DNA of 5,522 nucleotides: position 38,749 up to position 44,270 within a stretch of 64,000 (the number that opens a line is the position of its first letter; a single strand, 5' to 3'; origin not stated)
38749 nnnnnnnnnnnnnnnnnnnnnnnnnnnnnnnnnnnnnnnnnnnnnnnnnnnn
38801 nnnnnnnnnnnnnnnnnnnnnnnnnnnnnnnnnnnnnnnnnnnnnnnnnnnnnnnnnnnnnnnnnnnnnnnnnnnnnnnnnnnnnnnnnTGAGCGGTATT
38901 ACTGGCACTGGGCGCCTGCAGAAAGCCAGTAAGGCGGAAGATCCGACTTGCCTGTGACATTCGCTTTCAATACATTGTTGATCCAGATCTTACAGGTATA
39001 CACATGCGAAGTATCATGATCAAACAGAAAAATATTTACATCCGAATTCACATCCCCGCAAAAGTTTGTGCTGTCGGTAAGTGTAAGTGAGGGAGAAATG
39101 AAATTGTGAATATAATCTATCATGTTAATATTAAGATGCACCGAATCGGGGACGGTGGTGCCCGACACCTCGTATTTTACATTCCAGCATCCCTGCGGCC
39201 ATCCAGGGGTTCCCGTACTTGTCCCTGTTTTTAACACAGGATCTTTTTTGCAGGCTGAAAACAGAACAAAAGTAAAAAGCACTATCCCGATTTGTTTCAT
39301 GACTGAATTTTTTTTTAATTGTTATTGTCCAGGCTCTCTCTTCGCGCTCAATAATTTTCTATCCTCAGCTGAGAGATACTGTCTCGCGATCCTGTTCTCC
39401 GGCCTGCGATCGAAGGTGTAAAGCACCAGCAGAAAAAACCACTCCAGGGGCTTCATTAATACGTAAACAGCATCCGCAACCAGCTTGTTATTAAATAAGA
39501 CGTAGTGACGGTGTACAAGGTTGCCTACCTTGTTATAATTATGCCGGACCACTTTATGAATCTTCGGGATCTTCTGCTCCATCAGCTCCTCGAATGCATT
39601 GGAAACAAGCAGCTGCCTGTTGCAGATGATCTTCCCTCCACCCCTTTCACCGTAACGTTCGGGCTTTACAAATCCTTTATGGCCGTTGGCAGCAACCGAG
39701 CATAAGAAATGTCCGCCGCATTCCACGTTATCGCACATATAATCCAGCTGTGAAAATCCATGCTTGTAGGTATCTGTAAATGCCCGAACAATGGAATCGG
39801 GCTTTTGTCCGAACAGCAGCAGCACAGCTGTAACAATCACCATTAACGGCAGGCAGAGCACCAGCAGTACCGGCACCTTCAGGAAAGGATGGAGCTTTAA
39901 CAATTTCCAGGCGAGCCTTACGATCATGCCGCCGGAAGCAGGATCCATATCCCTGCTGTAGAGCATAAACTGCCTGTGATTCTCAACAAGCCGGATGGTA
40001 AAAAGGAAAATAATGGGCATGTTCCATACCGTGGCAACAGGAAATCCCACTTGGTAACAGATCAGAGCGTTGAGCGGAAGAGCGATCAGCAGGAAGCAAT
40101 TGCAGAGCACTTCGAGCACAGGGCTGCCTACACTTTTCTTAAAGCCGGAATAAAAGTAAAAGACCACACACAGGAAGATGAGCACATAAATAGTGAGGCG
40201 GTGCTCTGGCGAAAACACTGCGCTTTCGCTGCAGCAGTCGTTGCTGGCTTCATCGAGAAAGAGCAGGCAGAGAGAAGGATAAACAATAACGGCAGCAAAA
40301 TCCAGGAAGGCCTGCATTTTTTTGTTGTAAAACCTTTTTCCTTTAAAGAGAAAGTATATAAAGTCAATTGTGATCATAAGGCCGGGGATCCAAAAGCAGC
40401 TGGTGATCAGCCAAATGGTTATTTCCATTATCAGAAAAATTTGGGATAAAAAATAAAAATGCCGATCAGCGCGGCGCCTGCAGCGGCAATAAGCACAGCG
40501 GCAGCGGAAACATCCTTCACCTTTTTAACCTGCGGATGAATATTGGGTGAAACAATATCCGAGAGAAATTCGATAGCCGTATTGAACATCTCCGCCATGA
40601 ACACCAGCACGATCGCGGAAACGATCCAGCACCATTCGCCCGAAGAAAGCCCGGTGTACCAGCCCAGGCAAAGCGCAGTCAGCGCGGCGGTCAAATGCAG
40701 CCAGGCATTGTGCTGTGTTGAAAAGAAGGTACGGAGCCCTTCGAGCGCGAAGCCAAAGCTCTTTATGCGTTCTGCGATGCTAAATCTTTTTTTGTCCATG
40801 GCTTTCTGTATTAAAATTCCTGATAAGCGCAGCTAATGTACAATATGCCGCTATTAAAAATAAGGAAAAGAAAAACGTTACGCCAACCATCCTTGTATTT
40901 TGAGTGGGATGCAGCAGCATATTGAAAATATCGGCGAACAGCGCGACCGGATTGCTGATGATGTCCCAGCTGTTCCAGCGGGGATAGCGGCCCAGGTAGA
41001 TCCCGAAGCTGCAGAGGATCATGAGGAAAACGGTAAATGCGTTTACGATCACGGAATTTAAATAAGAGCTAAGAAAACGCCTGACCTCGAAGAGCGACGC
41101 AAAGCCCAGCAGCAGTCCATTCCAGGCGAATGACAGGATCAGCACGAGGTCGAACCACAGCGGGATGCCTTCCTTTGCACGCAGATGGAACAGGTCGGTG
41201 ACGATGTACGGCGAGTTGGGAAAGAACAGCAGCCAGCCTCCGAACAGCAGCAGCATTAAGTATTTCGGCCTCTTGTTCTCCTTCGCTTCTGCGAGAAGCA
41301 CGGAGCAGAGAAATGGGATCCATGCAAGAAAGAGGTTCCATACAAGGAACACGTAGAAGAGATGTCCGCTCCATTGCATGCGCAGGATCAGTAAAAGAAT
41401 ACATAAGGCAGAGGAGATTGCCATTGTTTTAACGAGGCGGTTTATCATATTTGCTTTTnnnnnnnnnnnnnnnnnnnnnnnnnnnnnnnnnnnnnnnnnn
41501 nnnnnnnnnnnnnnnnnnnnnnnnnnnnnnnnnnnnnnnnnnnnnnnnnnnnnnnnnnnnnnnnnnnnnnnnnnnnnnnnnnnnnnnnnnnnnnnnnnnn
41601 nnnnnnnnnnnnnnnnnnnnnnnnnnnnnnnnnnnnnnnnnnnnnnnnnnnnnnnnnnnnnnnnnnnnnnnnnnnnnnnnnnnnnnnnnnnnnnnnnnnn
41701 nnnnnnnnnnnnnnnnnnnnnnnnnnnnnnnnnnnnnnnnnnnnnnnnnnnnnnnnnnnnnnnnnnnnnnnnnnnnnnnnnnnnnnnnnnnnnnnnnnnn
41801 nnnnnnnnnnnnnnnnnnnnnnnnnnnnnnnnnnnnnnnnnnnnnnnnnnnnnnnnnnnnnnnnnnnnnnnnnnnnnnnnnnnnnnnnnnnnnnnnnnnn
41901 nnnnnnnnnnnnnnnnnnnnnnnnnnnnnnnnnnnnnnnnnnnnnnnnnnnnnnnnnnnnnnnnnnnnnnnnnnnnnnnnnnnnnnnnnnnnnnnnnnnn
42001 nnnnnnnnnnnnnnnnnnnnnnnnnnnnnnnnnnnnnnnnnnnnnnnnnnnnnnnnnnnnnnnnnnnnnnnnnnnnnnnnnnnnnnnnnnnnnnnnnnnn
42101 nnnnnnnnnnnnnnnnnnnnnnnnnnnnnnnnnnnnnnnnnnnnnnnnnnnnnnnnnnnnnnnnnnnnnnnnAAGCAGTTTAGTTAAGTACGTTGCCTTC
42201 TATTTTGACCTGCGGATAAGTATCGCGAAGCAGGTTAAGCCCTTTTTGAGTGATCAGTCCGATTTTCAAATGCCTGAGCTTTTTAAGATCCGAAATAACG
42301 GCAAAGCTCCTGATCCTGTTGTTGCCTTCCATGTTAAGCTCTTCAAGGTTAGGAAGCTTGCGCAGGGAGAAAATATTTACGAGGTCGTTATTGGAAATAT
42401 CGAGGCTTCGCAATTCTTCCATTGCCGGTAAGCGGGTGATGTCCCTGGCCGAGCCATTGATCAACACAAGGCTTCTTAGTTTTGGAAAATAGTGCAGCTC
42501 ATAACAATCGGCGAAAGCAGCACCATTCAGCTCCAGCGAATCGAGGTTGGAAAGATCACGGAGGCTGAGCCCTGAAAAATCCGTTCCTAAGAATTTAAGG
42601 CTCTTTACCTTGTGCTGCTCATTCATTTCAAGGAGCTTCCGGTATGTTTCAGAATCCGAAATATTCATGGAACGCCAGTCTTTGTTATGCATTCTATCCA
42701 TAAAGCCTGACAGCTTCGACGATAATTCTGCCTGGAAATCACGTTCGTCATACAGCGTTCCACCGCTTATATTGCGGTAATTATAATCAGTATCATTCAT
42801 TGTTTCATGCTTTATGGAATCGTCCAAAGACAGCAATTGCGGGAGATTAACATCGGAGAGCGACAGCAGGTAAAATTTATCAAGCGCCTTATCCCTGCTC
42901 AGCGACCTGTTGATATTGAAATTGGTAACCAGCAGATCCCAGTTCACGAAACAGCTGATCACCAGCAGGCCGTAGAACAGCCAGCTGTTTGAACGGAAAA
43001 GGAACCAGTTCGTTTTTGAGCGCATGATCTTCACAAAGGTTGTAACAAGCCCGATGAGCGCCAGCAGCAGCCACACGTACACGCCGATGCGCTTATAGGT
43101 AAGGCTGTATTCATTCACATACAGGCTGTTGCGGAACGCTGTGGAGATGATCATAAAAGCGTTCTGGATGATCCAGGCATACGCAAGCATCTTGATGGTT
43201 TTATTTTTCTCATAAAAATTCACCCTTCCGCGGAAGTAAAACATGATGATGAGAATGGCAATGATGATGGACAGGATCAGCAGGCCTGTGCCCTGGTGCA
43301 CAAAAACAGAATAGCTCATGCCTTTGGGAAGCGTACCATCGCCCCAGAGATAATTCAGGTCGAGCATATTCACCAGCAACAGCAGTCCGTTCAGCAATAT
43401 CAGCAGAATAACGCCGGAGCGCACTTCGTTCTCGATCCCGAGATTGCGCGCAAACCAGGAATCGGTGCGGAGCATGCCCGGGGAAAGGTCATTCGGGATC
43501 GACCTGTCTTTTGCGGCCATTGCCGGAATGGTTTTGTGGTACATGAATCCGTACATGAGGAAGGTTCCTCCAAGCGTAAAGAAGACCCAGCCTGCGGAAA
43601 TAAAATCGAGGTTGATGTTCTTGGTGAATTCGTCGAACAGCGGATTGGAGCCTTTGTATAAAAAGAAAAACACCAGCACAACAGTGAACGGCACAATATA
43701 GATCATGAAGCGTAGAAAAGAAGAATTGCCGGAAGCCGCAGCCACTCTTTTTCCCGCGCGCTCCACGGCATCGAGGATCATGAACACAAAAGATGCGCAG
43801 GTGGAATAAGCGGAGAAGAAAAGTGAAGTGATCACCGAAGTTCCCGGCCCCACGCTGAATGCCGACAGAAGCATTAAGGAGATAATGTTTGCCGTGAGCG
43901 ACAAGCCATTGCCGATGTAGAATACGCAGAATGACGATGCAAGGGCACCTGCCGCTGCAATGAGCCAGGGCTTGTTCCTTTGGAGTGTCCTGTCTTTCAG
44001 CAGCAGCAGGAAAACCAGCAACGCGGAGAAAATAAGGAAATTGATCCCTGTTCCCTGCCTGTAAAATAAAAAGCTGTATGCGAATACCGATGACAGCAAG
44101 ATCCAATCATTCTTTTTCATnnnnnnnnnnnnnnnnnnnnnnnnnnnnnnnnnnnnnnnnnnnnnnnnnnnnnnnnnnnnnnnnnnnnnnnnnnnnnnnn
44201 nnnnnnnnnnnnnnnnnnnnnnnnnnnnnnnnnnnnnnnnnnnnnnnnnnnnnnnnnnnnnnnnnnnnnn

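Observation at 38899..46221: Ten-gene translationally coupled membrane-protein operon downstream of a small wHTH regulator gene: candidate uncharacterised envelope/lipid system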

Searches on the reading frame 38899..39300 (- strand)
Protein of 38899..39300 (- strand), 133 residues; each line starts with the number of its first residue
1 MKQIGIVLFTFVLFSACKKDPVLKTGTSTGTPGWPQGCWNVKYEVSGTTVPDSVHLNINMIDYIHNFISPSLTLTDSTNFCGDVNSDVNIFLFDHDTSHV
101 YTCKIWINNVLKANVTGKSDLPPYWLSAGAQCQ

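Call 3: search_protein_families(library=pfam, proteins=[window:38899-39300:-], max_evalue=0.01)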
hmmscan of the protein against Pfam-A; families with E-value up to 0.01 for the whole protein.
window:38899-39300:- (133 aa): 0 families

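Call 4: search_protein_families(library=ncbifam, proteins=[window:38899-39300:-], max_evalue=0.01)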
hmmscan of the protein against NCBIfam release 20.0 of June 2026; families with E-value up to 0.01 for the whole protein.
window:38899-39300:- (133 aa): 0 families

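Call 76: search_protein_families(library=padloc, proteins=[window:38899-39300:-], max_evalue=0.01)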
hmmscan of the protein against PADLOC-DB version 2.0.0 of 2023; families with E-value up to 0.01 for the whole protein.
window:38899-39300:- (133 aa): 0 families

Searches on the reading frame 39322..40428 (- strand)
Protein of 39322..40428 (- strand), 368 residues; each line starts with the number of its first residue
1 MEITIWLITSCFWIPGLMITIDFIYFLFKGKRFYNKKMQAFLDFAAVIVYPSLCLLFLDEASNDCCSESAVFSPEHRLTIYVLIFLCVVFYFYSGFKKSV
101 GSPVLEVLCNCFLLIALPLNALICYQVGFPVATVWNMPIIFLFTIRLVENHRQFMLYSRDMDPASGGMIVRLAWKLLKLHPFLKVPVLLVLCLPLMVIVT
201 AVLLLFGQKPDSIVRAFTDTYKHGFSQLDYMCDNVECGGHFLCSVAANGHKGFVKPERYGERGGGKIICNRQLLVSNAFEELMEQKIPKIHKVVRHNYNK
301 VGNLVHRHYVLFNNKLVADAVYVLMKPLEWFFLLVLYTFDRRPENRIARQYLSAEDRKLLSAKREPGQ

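Call 3: search_protein_families(library=pfam, proteins=[window:39322-40428:-], max_evalue=0.01)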
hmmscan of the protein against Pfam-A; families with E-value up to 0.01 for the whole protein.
window:39322-40428:- (368 aa): 2 families
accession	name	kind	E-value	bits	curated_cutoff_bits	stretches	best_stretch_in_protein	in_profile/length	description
PF23543.1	DUF6688_C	-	1.8e-44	150.9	25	1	239-352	2-112/112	DUF6688 C-terminal domain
PF20394.4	DUF6688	-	2.4e-19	70.4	26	1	7-227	4-241/248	DUF6688 N-terminal domain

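Call 4: search_protein_families(library=ncbifam, proteins=[window:39322-40428:-], max_evalue=0.01)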
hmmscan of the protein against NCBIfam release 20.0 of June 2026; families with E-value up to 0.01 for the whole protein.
window:39322-40428:- (368 aa): 0 families

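Call 62: search_solved_structures(query=window:39322-40428:-, max_evalue=1)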
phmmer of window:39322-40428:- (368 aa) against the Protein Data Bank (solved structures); distinct sequences matched with E-value up to 1: 1.
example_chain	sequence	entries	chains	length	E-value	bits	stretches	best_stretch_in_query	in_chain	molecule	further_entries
2rpb_A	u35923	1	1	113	0.11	15.1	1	102-168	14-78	hypothetical membrane protein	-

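Call 76: search_protein_families(library=padloc, proteins=[window:39322-40428:-], max_evalue=0.01)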
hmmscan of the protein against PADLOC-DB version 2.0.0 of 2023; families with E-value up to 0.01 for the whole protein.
window:39322-40428:- (368 aa): 0 families

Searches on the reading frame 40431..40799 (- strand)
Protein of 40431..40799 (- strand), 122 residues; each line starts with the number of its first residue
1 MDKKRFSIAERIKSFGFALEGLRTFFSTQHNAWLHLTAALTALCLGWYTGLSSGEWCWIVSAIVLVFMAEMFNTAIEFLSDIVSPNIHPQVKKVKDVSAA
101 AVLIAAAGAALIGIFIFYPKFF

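Call 3: search_protein_families(library=pfam, proteins=[window:40431-40799:-], max_evalue=0.01)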
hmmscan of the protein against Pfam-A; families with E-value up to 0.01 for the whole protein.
window:40431-40799:- (122 aa): 1 family
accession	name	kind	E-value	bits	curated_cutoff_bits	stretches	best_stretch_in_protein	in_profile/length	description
PF01219.24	DAGK_prokar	-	6.4e-32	109.9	22.3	1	17-117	2-102/102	Prokaryotic diacylglycerol kinase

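Call 4: search_protein_families(library=ncbifam, proteins=[window:40431-40799:-], max_evalue=0.01)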
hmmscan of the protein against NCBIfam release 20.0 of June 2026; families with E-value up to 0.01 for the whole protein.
window:40431-40799:- (122 aa): 0 families

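Call 63: search_solved_structures(query=window:40431-40799:-, max_evalue=0.01)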
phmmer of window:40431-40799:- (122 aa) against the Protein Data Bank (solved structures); distinct sequences matched with E-value up to 0.01: 5.
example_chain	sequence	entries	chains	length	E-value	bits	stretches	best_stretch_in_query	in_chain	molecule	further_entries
3ze5_A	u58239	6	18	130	1.2e-07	35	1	11-118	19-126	DIACYLGLYCEROL KINASE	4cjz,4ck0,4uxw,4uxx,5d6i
2kdc_A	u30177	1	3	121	4.6e-07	33.2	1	11-117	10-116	Diacylglycerol kinase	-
3ze3_A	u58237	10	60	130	5e-07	33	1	11-118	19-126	DIACYLGLYCEROL KINASE | DIACYLGLYCEROL KINASE-DELTA 7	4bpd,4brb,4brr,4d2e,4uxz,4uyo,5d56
3ze4_A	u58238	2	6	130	6.3e-07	32.7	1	11-116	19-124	DIACYLGLYCEROL KINASE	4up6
7dvm_A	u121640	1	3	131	1.5e-06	31.5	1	11-114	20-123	Diacylglycerol kinase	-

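Call 88: search_solved_structures(query=window:40431-40799:-, max_evalue=0.00001, show_alignments=2)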
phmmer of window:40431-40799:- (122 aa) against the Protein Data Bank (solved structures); distinct sequences matched with E-value up to 0.00001: 5.
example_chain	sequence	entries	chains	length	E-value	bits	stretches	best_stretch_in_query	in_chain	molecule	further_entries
3ze5_A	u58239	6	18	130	1.2e-07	35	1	11-118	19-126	DIACYLGLYCEROL KINASE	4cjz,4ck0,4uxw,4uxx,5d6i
2kdc_A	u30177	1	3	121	4.6e-07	33.2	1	11-117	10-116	Diacylglycerol kinase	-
3ze3_A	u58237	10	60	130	5e-07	33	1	11-118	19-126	DIACYLGLYCEROL KINASE | DIACYLGLYCEROL KINASE-DELTA 7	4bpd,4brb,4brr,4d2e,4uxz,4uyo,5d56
3ze4_A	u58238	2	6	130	6.3e-07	32.7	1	11-116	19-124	DIACYLGLYCEROL KINASE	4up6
7dvm_A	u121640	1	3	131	1.5e-06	31.5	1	11-114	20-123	Diacylglycerol kinase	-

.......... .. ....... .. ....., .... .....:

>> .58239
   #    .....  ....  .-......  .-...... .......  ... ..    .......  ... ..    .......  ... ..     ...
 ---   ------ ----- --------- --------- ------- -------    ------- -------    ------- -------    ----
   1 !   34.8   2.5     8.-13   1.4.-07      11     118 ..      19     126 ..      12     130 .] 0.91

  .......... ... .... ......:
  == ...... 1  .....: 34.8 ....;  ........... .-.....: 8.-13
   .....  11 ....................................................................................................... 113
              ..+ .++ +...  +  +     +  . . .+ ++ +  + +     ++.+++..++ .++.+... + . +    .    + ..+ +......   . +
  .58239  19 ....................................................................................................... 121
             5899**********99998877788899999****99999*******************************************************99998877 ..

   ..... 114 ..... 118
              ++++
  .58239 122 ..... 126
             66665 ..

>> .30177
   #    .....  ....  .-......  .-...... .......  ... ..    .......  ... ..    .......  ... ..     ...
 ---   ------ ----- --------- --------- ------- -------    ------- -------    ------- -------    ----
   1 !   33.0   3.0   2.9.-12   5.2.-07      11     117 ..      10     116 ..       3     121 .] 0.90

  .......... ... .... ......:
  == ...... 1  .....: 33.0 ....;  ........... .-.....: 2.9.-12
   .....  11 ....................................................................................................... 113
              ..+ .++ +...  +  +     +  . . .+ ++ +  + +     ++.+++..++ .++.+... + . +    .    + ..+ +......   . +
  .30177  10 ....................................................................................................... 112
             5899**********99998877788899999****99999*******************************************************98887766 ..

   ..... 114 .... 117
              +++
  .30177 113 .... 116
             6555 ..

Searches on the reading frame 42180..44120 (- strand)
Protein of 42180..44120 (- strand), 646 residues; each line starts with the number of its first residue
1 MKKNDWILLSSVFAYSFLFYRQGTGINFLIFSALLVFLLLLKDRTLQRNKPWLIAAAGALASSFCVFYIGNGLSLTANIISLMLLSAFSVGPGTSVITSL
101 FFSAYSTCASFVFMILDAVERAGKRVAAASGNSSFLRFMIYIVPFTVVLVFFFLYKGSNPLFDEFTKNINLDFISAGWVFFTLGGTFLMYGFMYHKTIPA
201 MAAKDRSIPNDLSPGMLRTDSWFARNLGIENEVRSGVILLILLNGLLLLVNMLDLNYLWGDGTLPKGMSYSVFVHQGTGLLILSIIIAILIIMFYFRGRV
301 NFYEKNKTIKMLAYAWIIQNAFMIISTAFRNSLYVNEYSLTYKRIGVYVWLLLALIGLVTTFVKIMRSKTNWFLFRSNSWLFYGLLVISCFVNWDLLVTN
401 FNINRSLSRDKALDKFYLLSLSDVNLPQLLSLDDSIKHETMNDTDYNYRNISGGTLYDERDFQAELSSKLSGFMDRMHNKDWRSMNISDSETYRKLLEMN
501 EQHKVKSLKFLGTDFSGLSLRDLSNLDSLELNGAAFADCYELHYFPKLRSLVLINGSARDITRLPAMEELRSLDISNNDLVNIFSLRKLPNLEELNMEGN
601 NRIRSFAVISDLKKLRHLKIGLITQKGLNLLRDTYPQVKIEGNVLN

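Call 3: search_protein_families(library=pfam, proteins=[window:42180-44120:-], max_evalue=0.01)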
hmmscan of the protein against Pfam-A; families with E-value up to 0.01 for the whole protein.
window:42180-44120:- (646 aa): 6 families
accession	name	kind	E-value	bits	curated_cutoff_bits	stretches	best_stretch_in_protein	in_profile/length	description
PF13687.11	DUF4153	-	1.5e-44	153.1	27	1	55-431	2-372/373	Domain of unknown function (DUF4153)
PF12799.13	LRR_4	-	1.9e-09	37.9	27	1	569-607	2-40/44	Leucine Rich repeats (2 copies)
PF13855.12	LRR_8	-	4.4e-05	23.6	27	2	548-601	3-60/61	Leucine rich repeat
PF23211.1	LRR_LRWD1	-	0.00053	20.2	28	1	525-615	22-107/190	Leucine-rich repeat and WD repeat-containing protein 1, LRR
PF25013.1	LRR_Zer-1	-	0.00072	20.2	27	0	520-579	4-65/137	Zer-1-like, Leucine-rich repeats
PF25019.1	LRR_R13L1-DRL21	-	0.0029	17.9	27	0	522-574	70-120/127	R13L1/DRL21 LRRs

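Call 4: search_protein_families(library=ncbifam, proteins=[window:42180-44120:-], max_evalue=0.01)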
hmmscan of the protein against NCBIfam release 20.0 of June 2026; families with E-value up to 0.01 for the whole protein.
window:42180-44120:- (646 aa): 5 families
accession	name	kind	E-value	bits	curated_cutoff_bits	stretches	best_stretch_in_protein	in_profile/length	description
NF033189.1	internalin_A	exception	5.7e-08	31.5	1600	1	519-622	201-303/799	class 1 internalin InlA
NF033190.2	inl_like_NEAT_1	exception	8.4e-08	31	1275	1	520-618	215-312/754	NEAT domain-containing leucine-rich repeat protein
NF033188.1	internalin_H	exception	0.00047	18.9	1050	1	520-619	116-214/548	InlH/InlC2 family class 1 internalin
NF047464.1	FibnectbindLIC11051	equivalog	0.00051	18.6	1000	1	522-621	555-658/685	LIC_11051 family fibronectin-binding protein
NF041351.1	XopL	equivalog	0.0068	15.2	500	0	547-619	154-229/497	type III secretion system leucine-rich repeat domain-containing effector XopL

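Call 61: search_solved_structures(query=window:42180-44120:-, max_evalue=0.1)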
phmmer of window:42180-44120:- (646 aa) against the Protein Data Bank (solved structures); distinct sequences matched with E-value up to 0.1: 72 (the best 60 are shown).
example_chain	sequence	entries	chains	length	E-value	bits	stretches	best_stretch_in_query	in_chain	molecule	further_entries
2omv_A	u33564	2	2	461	2.4e-15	59.8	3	520-622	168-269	Internalin-A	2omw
2omz_A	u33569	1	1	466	4.7e-15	58.8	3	520-622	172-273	Internalin-A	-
2omu_A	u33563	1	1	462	5.5e-15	58.6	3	516-622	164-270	Internalin-A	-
8h62_A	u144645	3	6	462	1.1e-14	57.6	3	520-622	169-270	Internalin A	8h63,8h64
1o6s_A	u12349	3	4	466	1.2e-14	57.5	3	520-622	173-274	INTERNALIN A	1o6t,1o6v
2omy_A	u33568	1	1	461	1.3e-14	57.4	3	520-622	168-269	Internalin-A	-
2omt_A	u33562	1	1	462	3e-14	56.2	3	516-622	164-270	Internalin-A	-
2omx_A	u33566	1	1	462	3.6e-14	55.9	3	520-622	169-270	Internalin-A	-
4r58_A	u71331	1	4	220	6.2e-14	55.1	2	515-614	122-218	Leucine Rich Repeat protein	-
5il7_A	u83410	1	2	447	2.4e-12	49.9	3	508-620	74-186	Rab family protein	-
4r5c_A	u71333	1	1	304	4.2e-11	45.8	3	516-600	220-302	Leucine rich repeat protein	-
6hlu_A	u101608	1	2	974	6.8e-11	45.1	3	509-620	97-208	Rab family protein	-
8r4b_A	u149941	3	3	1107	1e-10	44.5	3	508-620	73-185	Rab family protein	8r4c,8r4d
4aw4_A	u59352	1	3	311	4.6e-10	42.4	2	519-626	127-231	INTERNALIN B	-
4fmz_A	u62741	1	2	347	3e-09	39.6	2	519-620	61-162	Internalin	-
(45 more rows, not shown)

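Call 76: search_protein_families(library=padloc, proteins=[window:42180-44120:-], max_evalue=0.01)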
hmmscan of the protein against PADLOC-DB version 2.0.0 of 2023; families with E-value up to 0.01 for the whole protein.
window:42180-44120:- (646 aa): 0 families
